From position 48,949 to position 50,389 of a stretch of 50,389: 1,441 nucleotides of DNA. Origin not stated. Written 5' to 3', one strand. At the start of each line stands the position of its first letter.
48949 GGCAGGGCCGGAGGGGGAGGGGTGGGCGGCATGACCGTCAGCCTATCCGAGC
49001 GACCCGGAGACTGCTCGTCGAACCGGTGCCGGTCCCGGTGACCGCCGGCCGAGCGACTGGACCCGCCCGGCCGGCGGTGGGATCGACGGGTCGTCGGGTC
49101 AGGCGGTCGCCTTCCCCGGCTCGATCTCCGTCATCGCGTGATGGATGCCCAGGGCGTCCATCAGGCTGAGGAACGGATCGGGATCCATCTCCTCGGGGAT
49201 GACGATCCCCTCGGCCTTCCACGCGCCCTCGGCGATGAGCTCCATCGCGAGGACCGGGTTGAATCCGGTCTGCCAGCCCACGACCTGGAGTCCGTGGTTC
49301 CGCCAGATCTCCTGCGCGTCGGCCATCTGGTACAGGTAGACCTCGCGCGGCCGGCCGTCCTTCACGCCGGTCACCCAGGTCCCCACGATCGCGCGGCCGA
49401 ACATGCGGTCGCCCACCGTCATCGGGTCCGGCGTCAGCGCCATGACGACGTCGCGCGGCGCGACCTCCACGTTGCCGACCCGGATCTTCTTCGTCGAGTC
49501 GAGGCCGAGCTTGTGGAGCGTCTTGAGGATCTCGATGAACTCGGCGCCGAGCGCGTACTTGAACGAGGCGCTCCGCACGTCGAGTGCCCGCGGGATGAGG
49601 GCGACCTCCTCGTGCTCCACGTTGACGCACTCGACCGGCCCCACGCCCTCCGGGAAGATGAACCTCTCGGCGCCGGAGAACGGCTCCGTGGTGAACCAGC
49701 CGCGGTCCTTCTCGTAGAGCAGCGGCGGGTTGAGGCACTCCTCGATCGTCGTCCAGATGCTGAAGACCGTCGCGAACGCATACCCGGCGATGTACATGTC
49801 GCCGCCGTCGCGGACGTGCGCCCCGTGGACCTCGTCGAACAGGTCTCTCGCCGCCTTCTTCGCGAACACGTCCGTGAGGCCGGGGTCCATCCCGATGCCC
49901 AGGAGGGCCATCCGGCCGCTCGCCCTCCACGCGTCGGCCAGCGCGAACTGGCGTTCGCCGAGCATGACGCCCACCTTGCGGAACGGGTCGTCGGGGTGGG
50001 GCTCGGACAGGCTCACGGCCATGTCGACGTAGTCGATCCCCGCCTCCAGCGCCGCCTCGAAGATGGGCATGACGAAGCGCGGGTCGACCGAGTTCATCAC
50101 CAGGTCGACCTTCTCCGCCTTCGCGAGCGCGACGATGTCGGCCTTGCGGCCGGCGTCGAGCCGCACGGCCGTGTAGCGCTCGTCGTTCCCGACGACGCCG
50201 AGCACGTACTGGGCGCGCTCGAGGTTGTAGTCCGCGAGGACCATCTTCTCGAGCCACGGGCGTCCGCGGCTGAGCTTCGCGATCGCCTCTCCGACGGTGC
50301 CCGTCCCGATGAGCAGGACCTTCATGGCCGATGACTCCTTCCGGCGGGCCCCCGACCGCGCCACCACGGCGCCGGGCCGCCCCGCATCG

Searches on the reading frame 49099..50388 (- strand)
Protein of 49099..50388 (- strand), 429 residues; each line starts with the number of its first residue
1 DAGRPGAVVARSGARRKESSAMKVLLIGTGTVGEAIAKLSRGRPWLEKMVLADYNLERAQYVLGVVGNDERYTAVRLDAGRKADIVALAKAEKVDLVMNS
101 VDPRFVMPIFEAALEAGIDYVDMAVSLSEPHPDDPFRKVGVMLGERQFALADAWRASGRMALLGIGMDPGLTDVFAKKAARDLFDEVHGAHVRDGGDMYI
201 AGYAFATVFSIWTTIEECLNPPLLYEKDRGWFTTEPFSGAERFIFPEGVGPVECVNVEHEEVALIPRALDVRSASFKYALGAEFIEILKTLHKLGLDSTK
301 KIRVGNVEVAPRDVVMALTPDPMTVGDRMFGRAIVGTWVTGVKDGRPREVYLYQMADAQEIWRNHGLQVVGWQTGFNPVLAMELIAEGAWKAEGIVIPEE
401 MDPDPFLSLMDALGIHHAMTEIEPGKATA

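Call 83: search_protein_families(library=pfam, proteins=[window:49099-50388:-], max_evalue=0.00001)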
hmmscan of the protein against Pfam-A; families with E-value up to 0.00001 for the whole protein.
window:49099-50388:- (429 aa): 2 families
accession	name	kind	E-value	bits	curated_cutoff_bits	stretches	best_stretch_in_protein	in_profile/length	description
PF16653.10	Sacchrp_dh_C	-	5.6e-21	76.3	31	1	166-413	1-263/265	Saccharopine dehydrogenase C-terminal domain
PF03435.24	Sacchrp_dh_NADP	-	1.2e-14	55.1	25.1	1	24-162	1-129/129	Saccharopine dehydrogenase NADP binding domain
